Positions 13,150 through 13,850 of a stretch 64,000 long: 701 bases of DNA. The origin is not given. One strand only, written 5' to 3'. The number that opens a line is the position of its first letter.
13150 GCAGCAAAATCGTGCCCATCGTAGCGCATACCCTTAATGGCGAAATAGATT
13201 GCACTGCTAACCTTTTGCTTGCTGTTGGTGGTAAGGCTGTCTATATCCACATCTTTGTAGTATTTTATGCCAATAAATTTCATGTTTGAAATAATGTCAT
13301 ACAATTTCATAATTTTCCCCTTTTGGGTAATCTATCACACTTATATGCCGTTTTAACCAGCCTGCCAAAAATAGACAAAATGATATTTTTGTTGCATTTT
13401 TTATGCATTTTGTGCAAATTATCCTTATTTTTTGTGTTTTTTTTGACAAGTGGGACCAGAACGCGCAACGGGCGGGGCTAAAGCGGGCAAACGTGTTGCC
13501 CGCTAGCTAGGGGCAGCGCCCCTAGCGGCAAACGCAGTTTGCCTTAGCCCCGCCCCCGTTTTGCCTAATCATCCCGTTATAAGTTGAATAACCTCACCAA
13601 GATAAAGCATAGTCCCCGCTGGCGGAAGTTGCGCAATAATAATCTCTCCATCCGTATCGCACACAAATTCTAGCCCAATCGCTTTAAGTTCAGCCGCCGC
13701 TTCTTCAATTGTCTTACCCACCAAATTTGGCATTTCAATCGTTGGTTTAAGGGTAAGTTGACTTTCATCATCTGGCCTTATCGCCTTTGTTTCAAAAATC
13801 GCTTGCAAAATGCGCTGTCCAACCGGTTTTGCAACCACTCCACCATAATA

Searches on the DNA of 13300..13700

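Call 67: search_rna_families(source=window, start=13300, end=13700, threshold=evalue, max_evalue=1)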
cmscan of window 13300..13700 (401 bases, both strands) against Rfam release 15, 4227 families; matches with E-value up to 1: 0.
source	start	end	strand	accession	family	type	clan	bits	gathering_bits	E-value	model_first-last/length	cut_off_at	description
